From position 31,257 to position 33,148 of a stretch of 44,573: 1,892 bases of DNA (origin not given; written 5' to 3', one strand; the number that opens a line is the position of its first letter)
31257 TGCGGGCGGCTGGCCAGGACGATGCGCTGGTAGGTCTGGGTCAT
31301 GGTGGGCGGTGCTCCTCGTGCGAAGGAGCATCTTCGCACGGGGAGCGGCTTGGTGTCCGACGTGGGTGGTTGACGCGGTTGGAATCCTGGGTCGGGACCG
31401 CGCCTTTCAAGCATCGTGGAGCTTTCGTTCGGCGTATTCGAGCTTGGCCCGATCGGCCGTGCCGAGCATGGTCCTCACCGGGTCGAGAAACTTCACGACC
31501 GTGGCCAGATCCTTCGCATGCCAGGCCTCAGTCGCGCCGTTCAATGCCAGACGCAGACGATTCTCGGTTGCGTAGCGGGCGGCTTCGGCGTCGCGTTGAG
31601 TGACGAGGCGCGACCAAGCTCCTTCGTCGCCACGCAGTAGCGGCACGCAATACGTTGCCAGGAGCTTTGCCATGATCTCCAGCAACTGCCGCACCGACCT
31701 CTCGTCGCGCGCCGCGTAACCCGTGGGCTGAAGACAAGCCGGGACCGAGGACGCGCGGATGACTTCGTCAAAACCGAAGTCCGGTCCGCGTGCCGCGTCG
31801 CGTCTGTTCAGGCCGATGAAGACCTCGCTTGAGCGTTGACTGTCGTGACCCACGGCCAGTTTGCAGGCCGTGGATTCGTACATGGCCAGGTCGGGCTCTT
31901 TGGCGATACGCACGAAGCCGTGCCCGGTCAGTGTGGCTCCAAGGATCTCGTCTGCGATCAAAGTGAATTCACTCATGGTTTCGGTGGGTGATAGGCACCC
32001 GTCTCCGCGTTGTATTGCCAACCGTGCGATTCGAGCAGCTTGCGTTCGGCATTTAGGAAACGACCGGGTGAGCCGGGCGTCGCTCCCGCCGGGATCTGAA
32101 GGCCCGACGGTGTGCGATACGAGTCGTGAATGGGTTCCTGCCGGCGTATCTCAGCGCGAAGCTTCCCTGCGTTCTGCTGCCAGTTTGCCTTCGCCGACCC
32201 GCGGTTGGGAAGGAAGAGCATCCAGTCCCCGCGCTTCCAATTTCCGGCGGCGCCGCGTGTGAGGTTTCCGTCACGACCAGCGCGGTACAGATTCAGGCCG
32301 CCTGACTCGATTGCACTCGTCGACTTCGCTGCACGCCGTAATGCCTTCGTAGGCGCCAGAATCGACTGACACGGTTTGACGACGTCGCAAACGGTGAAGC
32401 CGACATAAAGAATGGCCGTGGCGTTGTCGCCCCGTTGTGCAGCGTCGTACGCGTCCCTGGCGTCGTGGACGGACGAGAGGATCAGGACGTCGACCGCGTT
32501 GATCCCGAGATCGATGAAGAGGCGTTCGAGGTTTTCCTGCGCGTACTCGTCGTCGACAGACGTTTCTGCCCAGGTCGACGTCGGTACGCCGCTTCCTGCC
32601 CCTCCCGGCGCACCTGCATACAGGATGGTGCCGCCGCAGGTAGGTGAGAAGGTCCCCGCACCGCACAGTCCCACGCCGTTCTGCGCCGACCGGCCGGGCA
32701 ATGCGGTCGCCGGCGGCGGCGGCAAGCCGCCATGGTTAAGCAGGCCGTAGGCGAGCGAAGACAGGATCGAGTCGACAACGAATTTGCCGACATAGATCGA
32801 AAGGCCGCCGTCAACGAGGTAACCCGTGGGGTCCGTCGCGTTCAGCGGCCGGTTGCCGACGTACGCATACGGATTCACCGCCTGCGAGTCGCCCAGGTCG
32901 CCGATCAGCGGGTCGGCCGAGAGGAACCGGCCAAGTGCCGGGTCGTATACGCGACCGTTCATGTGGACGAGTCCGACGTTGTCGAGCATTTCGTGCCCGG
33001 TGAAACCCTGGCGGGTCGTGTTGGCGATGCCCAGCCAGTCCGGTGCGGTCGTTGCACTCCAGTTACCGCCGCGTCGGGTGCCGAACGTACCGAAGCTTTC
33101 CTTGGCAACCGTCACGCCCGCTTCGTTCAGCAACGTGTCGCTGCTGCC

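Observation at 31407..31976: ATGA-coupled 189-aa ORF directly after the RHS gene: candidate immunity protein of unknown family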

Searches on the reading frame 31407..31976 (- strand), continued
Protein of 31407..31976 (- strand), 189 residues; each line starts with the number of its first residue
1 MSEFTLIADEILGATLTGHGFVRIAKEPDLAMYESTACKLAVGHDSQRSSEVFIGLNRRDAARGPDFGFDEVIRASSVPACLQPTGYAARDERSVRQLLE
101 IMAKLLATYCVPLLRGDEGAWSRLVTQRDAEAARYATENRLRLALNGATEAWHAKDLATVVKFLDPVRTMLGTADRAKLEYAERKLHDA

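Call 85: search_solved_structures(query=A2, max_evalue=10)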
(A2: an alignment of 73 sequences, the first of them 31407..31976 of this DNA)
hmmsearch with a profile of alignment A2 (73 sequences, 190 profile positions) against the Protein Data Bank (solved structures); distinct sequences matched with E-value up to 10: 9.
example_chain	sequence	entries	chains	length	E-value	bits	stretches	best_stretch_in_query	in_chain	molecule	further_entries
2otj_I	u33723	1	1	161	0.0037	19.8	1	23-64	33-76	50S ribosomal protein L11P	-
1s72_I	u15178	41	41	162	0.0038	19.8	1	23-64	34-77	50S ribosomal protein L11P | 50S ribosomal protein L11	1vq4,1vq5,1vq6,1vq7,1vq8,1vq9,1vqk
8bl3_A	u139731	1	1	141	0.16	14.4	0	31-63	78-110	scIg12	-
3bfk_A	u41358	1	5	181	0.25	13.9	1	93-152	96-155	Small GTPase Rab11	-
8bl6_A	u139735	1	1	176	0.27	13.7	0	30-63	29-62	dIG14-scdim-EF62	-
4mio_A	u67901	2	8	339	0.49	12.9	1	40-106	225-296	Inositol 2-dehydrogenase/D-chiro-inositol 3-dehydrogenase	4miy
4mie_A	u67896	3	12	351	0.52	12.8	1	40-105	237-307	Inositol 2-dehydrogenase/D-chiro-inositol 3-dehydrogenase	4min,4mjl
2jvf_A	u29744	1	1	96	0.59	12.6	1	49-111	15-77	de novo protein M7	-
2lse_A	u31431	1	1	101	0.9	12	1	93-175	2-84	Four Helix Bundle Protein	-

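Call 87: search_protein_families(library=ncbifam, alignment_id=A2, max_evalue=0.01)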
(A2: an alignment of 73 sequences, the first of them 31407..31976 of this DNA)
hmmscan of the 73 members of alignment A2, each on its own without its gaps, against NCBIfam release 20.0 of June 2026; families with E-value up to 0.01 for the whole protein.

A. member 1, window:31407-31976:- (189 aa): 0 families

B. families by the number of members that match (of 73 scanned): 2 families
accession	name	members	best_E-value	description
NF052303.1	XAC0231_fam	1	0.0018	XAC0231 family protein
TIGR02710.1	TIGR02710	1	0.004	TIGR02710 family CRISPR-associated CARF protein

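Call 89: search_protein_families(library=padloc, proteins=[window:31407-31976:-, L044:743-1318:+], max_evalue=0.1)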
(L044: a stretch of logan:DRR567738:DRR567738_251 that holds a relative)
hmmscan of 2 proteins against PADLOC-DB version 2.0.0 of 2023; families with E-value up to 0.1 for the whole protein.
window:31407-31976:- (189 aa): 0 families

L044:743-1318:+ (191 aa): 0 families

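Call 93: list_cluster_members(proteins=[P0218, P0172, P0215, P0026, P0045])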
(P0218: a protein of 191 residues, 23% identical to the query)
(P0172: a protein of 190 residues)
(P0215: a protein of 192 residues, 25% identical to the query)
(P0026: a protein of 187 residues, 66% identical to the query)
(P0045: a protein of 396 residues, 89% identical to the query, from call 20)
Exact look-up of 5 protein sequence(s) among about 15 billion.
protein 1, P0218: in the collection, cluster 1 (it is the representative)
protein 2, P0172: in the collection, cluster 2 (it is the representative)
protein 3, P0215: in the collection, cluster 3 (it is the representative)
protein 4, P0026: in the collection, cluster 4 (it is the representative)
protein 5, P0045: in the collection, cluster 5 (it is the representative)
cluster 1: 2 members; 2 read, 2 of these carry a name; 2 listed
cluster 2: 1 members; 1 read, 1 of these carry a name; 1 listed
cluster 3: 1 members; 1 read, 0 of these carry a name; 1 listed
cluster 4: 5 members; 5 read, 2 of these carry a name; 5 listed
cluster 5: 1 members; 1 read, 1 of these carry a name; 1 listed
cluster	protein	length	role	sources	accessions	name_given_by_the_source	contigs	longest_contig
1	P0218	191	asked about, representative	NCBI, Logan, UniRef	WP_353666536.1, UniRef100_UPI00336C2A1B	hypothetical protein [Marinomonas sp. THO17] | hypothetical protein n=1 Tax=Marinomonas sp. THO17 TaxID=3149048 RepID=UPI00336C2A1B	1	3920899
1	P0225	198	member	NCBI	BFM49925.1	hypothetical protein THO17_20880 [Marinomonas sp. THO17]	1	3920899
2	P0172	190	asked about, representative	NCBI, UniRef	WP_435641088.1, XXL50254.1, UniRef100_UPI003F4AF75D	hypothetical protein [Micavibrio aeruginosavorus] | hypothetical protein n=1 Tax=Micavibrio aeruginosavorus TaxID=349221 RepID=UPI003F4AF75D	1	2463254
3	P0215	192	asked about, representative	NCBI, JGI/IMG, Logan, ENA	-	-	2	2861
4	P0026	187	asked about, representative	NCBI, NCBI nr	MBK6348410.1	MAG: hypothetical protein IPF50_00690 [Proteobacteria bacterium] | hypothetical protein [Pseudomonadota bacterium]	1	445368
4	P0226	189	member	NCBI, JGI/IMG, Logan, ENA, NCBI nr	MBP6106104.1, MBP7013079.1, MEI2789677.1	MAG: hypothetical protein V9E93_12410 [Steroidobacteraceae bacterium] | hypothetical protein [Steroidobacteraceae bacterium]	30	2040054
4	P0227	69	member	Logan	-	-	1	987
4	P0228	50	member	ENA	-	-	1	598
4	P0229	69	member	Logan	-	-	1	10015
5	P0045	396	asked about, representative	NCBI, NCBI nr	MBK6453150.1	MAG: RHS repeat-associated core domain-containing protein [Proteobacteria bacterium] | RHS repeat-associated core domain-containing protein [Pseudomonadota bacterium]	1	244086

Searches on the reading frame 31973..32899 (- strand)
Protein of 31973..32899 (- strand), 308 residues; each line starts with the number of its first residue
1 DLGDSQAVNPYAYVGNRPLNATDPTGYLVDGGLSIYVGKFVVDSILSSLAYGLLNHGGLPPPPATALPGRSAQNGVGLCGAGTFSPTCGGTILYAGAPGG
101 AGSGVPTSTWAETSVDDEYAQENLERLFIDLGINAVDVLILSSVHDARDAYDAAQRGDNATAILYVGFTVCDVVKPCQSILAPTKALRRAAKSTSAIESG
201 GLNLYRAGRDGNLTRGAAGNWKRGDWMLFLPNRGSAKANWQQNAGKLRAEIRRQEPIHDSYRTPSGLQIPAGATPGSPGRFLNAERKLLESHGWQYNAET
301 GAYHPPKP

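Call 9: search_protein_families(library=ncbifam, proteins=[window:31973-32899:-], max_evalue=0.1)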
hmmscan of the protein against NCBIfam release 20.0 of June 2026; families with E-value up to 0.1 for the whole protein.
window:31973-32899:- (308 aa): 1 family
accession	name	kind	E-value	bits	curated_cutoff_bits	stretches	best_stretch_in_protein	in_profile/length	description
TIGR03696.1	Rhs_assc_core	domain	0.0003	21.2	32.5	1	3-26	52-75/76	RHS repeat-associated core domain-containing protein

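Call 19: search_protein_families(library=pfam, proteins=[window:31976-32818:-], max_evalue=10)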
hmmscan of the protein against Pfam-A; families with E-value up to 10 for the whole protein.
seq(281 aa): 0 families

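Call 20: find_homologous_proteins(query=window:31976-32818:-, max_evalue=0.001)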
Query seq(281 aa) (281 aa): 35 proteins with E <= 0.001 among 2134 candidates.
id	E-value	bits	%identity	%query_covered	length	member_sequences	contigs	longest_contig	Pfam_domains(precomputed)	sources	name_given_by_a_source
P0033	5.2e-163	559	88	100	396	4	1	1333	-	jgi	jgi:RHS repeat-associated protein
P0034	2.7e-102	360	76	73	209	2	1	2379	-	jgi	jgi:hypothetical protein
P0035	5.7e-96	339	69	90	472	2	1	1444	PF25023.2,PF15520.11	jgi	jgi:RHS repeat-associated protein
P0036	1.2e-95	338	93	56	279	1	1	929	-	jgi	jgi:hypothetical protein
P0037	3.6e-93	330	92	59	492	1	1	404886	-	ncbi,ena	-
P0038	4.2e-82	294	81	55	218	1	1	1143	-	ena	-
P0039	8.6e-77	276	54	88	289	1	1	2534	-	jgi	-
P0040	6.0e-76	273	53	92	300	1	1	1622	-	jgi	jgi:hypothetical protein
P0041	5.8e-74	267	58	79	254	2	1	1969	-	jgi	jgi:hypothetical protein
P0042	2.8e-71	258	56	90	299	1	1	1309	PF15520.11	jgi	-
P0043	5.7e-71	257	92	47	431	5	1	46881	PF25023.2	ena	-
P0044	2.4e-69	252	76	54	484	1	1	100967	-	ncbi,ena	-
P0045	4.6e-69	251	89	46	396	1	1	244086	-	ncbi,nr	ncbi:MAG: RHS repeat-associated core domain-containing protein [Proteobacteria bacterium]|nr:RHS rep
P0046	1.4e-68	249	71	59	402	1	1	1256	-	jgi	jgi:RHS repeat-associated protein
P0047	1.1e-63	233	64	59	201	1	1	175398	-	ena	-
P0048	3.4e-57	212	45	86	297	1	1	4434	-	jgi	jgi:hypothetical protein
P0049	1.8e-50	190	55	59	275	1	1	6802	PF15520.11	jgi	jgi:hypothetical protein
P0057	2.2e-42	163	48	65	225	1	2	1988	-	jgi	jgi:hypothetical protein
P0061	8.0e-39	152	66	42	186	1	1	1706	-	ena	-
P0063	2.6e-37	147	56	48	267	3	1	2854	PF14449.12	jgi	jgi:hypothetical protein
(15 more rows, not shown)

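Call 24: find_encoding_contigs(protein=P0063, flank=5000, max_places=3)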
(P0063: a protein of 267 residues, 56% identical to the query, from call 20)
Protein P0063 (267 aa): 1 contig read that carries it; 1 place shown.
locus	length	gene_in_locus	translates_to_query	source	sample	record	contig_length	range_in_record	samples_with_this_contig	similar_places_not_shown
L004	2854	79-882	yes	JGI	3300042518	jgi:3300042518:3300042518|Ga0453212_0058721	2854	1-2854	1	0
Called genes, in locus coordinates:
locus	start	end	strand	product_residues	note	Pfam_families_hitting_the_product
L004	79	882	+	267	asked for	PF14449:PT-TG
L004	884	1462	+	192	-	-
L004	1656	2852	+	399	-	?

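Call 25: find_encoding_contigs(protein=P0048, flank=5000, max_places=3)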
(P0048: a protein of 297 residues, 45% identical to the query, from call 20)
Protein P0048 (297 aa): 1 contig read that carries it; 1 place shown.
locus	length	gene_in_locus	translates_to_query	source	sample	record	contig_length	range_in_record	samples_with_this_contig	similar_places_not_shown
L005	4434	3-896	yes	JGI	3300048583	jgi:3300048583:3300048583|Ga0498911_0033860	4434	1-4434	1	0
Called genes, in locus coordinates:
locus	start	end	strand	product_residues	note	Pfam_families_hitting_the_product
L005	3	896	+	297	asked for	?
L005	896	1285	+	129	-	-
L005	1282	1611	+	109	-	-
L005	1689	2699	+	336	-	PF16884:ADH_N_2, PF00107:ADH_zinc_N, PF13602:ADH_zinc_N_2 (weak)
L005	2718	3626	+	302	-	PF00293:NUDIX (faint)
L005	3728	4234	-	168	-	-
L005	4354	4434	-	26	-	?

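Call 26: find_encoding_contigs(protein=P0049, flank=7000, max_places=3)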
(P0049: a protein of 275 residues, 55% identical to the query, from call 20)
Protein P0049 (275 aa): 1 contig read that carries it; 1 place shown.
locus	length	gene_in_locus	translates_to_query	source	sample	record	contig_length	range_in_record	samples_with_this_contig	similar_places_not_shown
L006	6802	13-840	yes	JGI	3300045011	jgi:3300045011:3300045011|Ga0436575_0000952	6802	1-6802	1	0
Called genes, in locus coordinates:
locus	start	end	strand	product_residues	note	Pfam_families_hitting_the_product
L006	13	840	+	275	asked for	PF15520:Ntox10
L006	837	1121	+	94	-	PF15590:Imm27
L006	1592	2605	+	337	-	PF16884:ADH_N_2, PF00107:ADH_zinc_N, PF13602:ADH_zinc_N_2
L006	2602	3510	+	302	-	PF00293:NUDIX (faint)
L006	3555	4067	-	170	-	-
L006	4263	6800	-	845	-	?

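Call 45: search_protein_families(library=pfam, proteins=[L005:896-1285:+, L005:1282-1611:+], max_evalue=1)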
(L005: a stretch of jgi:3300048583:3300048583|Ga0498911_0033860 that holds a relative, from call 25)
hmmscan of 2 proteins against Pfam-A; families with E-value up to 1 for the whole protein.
L005:896-1285:+ (129 aa): 0 families

L005:1282-1611:+ (109 aa): 0 families

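Call 48: find_encoding_contigs(protein=P0057, flank=3000, max_places=3)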
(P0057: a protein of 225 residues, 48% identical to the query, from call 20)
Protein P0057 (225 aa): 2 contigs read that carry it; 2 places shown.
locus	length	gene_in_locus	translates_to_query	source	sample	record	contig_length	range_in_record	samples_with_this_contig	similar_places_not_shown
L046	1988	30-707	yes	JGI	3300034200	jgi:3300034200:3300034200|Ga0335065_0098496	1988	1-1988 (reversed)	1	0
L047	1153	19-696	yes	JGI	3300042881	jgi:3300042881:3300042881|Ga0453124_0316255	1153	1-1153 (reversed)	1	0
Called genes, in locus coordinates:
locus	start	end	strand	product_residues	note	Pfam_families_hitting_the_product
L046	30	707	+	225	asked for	-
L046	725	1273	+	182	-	-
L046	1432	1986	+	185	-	?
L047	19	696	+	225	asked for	-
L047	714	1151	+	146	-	?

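Call 49: find_encoding_contigs(protein=P0061, flank=3000, max_places=3)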
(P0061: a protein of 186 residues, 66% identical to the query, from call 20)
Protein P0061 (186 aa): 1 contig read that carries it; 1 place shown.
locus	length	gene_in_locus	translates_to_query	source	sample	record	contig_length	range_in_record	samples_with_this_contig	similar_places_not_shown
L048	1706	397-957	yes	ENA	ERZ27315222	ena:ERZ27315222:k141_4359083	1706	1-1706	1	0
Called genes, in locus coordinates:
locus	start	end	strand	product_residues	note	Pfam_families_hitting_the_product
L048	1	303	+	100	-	?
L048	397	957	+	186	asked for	-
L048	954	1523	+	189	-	-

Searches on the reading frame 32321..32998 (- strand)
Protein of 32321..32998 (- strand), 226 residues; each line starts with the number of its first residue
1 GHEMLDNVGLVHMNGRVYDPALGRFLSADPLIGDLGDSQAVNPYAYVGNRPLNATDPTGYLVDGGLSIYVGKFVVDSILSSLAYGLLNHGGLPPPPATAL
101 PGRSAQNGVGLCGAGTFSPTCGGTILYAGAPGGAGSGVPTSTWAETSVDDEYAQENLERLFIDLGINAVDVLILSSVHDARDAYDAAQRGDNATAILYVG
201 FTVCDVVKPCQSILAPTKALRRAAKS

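Call 39: find_related_loci(query=window:32321-32998:-, collection=genome_contigs, flank=5000)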
Query seq(226 aa) (226 aa) in genome_contigs; peptide patterns used: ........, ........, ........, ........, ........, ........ (x = any residue, [..] = any of these).
127 stretches matched a pattern; 39 encode a relative of the query (tblastn E <= 1e-3); 37 distinct loci.
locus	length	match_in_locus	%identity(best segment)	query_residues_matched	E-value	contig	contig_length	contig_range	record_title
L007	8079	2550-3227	92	1-226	2e-132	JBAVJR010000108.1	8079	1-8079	MAG: Steroidobacteraceae bacterium isolate MFD04396_ilm_asm_bin7 k127_325583, whole genome shotgun sequence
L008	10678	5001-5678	92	1-226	2e-132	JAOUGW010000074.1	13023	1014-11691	MAG: Gammaproteobacteria bacterium isolate 4_1_May_SF_Bin43 4_1_May_SF_Bin43_scaffold_1946_c1, whole genome shotgun sequ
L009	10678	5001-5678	92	1-226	6e-131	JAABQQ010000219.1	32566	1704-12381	MAG: Gammaproteobacteria bacterium isolate S06.Bin044 NODE_32_length_32566_cov_7.57118, whole genome shotgun sequence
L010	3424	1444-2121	94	1-226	5e-132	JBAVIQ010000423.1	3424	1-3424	MAG: Steroidobacteraceae bacterium isolate MFD04666_ilm_asm_bin11 k127_184345, whole genome shotgun sequence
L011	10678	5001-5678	90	1-226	6e-128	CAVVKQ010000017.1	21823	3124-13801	MAG: uncultured proteobacterium isolate MFD04716.bin.3.385 genome assembly, contig: contig_33131, whole genome shotgun s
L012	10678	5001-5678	86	1-226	4e-123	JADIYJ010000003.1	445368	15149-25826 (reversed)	MAG: Proteobacteria bacterium isolate AalE_18-Q3-R2-46_BAT3C.357 tig00002092-10-4460220, whole genome shotgun sequence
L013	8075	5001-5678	74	1-226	1e-120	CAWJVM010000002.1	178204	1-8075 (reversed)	MAG: uncultured Gammaproteobacteria bacterium isolate MFD04716.bin.3.364 genome assembly, contig: contig_15026, whole ge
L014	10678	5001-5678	83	1-226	2e-118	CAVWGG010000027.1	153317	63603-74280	MAG: uncultured Gammaproteobacteria bacterium isolate MFD04716.bin.2.92 genome assembly, contig: contig_64746, whole gen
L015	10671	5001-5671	91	1-224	1e-106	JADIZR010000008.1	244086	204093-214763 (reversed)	MAG: Proteobacteria bacterium isolate AalW_18-Q3-R10-53_BAT3C.245 tig00013462-10-2443220, whole genome shotgun sequence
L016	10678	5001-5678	79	1-226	3e-106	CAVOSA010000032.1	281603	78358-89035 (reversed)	MAG: uncultured Gammaproteobacteria bacterium isolate MFD00032.bin.2.79 genome assembly, contig: contig_70608, whole gen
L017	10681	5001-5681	76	1-226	7e-106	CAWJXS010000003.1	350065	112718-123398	MAG: uncultured Gammaproteobacteria bacterium isolate MFD03899.bin.3.229 genome assembly, contig: contig_2022, whole gen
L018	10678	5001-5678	71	1-226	1e-98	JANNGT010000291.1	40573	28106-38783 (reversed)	MAG: Gammaproteobacteria bacterium isolate SOY_6_C_metabat_37 SOY_6_C_k141_1329307, whole genome shotgun sequence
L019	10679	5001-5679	90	1-226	2e-104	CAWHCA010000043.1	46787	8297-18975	MAG: uncultured Gammaproteobacteria bacterium isolate MFD00905.bin.3.330 genome assembly, contig: contig_7074, whole gen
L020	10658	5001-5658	72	1-220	1e-94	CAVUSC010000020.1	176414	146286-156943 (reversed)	MAG: uncultured Gammaproteobacteria bacterium isolate MFD09730.bin.2.108 genome assembly, contig: contig_28743, whole ge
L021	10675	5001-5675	76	1-225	3e-110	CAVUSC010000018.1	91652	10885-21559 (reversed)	MAG: uncultured Gammaproteobacteria bacterium isolate MFD09730.bin.2.108 genome assembly, contig: contig_27744, whole ge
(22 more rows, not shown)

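Call 45: search_protein_families(library=pfam, proteins=[L008:6020-6307:+, L018:5999-6370:+], max_evalue=1)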
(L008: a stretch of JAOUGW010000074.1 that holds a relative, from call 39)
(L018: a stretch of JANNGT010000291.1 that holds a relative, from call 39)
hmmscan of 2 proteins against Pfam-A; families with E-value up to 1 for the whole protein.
L008:6020-6307:+ (95 aa): 0 families

L018:5999-6370:+ (123 aa): 2 families
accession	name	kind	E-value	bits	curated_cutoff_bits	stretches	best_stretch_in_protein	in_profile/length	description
PF24039.1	DUF7348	-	0.0061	17.2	27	1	41-64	40-63/70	Domain of unknown function (DUF7348)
PF18312.6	ScsC_N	-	0.041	14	25.8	1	46-59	6-19/34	Copper resistance protein ScsC N-terminal domain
